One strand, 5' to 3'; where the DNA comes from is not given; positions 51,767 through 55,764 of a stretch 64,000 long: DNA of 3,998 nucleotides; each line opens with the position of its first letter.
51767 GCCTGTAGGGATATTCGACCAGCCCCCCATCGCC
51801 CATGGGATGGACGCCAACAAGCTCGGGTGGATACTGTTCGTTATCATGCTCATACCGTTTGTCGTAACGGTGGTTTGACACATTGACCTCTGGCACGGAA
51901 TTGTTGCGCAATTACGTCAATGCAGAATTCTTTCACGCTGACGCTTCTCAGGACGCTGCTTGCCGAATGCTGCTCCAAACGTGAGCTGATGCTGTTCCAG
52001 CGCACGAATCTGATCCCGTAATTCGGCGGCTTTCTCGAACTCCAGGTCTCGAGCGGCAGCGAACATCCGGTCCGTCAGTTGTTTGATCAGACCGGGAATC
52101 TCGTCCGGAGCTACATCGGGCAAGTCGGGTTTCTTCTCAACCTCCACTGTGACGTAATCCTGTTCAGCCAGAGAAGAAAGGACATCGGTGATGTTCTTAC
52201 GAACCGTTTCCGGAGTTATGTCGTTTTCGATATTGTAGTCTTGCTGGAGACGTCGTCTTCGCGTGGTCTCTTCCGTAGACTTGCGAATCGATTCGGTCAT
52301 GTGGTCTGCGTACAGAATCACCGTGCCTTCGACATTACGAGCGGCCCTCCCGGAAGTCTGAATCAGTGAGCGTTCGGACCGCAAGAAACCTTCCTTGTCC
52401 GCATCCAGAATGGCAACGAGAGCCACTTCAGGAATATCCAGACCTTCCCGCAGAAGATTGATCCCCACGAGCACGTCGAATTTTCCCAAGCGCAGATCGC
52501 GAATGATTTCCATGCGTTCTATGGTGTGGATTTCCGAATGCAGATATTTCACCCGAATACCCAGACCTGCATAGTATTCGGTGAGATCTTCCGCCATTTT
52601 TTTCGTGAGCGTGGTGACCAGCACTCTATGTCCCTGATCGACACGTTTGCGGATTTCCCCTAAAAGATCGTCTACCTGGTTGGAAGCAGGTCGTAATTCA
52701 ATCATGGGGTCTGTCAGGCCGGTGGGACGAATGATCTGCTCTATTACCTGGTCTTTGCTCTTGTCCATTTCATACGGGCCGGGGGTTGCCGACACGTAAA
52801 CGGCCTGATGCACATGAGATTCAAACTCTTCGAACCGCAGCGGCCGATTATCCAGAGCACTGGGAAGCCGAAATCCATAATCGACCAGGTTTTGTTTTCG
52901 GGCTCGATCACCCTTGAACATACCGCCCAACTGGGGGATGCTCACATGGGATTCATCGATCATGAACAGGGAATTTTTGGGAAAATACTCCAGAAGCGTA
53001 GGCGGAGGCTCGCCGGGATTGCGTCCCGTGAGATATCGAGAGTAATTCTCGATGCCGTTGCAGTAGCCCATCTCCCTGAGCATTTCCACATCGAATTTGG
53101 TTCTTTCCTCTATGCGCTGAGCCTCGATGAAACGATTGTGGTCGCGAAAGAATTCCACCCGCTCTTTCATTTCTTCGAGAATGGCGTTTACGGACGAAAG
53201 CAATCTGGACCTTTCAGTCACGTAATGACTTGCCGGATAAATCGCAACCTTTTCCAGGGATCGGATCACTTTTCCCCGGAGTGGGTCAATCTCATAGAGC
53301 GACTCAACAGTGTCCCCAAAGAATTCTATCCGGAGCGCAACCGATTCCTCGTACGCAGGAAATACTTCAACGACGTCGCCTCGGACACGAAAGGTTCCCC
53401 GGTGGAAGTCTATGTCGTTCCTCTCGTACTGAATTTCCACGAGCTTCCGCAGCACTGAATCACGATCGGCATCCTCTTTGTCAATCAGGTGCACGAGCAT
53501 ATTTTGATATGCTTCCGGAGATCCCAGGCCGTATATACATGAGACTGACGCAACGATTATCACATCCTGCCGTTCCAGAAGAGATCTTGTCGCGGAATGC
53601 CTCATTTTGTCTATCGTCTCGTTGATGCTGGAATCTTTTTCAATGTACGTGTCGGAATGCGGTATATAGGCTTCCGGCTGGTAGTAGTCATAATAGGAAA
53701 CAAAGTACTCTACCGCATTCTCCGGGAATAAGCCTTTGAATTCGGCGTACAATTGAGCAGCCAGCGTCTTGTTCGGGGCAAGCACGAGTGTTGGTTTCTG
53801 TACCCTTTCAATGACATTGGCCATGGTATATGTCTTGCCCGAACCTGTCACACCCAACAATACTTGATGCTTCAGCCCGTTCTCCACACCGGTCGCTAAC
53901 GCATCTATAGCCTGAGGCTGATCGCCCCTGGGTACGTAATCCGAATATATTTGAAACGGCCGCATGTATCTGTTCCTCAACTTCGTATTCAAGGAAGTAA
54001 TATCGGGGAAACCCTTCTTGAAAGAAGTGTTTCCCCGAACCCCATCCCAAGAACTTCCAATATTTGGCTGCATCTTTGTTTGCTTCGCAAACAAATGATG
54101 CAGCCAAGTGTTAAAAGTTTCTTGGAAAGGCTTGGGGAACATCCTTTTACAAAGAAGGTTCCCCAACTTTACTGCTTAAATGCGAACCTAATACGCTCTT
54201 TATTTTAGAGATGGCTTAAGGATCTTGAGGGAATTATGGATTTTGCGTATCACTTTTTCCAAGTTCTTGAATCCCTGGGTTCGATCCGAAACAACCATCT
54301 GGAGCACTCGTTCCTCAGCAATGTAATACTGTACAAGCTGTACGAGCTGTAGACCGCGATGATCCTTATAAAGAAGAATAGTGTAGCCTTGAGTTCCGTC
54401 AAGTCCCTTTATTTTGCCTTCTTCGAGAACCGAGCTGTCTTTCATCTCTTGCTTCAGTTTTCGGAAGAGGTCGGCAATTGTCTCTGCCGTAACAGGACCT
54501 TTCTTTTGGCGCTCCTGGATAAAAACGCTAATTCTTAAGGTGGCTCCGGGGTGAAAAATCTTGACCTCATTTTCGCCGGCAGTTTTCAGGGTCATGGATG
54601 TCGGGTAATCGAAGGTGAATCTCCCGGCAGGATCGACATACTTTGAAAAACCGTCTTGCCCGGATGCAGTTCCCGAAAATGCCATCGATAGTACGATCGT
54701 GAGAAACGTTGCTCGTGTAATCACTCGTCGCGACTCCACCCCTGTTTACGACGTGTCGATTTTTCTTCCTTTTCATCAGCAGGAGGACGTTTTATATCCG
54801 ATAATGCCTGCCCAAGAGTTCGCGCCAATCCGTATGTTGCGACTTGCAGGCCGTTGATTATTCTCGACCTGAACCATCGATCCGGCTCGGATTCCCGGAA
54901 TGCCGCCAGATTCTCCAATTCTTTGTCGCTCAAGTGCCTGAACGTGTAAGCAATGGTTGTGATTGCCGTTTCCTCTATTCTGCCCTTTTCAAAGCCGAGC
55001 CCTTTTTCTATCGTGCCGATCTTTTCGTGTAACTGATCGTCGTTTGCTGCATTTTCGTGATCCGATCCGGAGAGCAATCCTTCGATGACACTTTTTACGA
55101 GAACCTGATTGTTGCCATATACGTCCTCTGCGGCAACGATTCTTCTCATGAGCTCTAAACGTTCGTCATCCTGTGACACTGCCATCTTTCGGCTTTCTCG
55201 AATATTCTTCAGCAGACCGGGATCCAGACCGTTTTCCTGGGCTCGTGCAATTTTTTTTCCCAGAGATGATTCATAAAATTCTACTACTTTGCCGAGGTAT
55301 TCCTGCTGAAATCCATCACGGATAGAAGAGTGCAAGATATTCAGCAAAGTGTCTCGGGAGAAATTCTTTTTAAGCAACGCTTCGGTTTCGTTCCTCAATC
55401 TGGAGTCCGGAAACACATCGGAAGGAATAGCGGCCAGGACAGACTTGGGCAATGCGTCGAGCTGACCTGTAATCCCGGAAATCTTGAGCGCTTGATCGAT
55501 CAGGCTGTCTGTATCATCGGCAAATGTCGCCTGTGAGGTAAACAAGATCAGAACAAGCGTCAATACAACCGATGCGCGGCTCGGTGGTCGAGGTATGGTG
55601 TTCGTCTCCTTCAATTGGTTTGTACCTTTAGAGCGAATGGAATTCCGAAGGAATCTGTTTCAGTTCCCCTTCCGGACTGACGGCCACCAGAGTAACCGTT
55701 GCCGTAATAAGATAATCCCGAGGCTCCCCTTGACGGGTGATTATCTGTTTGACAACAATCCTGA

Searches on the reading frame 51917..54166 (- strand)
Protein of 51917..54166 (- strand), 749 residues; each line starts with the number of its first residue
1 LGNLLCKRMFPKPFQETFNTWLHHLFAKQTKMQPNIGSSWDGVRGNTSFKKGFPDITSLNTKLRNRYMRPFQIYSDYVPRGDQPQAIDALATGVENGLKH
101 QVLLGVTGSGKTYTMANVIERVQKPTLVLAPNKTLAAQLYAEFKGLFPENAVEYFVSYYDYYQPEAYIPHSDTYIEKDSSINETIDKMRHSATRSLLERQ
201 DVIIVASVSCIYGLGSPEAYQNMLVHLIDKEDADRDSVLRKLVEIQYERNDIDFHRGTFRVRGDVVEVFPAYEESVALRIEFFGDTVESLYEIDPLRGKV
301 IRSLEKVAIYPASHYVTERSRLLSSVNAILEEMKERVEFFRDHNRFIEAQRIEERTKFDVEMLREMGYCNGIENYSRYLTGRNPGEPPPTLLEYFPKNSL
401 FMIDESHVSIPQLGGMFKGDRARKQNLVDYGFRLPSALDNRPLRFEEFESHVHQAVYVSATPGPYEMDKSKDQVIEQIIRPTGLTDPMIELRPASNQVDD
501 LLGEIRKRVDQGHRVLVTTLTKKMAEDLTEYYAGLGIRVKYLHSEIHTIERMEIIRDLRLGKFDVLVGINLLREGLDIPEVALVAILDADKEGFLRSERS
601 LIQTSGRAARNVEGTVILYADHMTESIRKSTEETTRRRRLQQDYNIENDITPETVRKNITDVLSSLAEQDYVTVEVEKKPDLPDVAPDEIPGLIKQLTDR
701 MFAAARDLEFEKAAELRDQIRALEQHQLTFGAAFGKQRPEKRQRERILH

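Call 8: search_protein_families(library=pfam, proteins=[window:51917-54166:-])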
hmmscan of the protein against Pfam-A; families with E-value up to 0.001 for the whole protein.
window:51917-54166:- (749 aa): 8 families
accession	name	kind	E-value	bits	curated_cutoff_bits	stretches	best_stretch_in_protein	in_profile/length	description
PF17757.6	UvrB_inter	-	3.5e-34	117.2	22.9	1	226-315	2-91/91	UvrB interaction domain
PF00271.37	Helicase_C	-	5.6e-20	72.1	23.5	1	501-611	6-109/110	Helicase conserved C-terminal domain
PF12344.14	UvrB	-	8.8e-17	61.1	27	1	618-659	1-42/43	Ultra-violet resistance protein B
PF04851.21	ResIII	-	3e-14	53.7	22.5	1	78-205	3-131/164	Type III restriction enzyme, res subunit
PF02151.25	UVR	-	7.5e-11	41.9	21.5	1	693-725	3-35/36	UvrB/uvrC motif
PF00270.35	DEAD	-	3.2e-07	30.7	26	1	82-152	3-76/167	DEAD/DEAH box helicase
PF13604.12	AAA_30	-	3e-05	24.3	27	0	83-142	6-65/191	AAA domain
PF01580.24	FtsK_SpoIIIE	-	0.00092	19.2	24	0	290-345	74-128/221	FtsK/SpoIIIE family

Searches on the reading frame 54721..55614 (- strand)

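Call 58: search_protein_families(library=pfam, proteins=[window:54721-55614:-], max_evalue=0.01)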
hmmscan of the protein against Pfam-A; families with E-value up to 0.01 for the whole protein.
window:54721-55614:- (297 aa): 1 family
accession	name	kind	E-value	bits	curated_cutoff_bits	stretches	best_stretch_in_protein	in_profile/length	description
PF09832.14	DUF2059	-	2.7e-06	27.7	23.6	1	100-126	13-39/60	Uncharacterized protein conserved in bacteria (DUF2059)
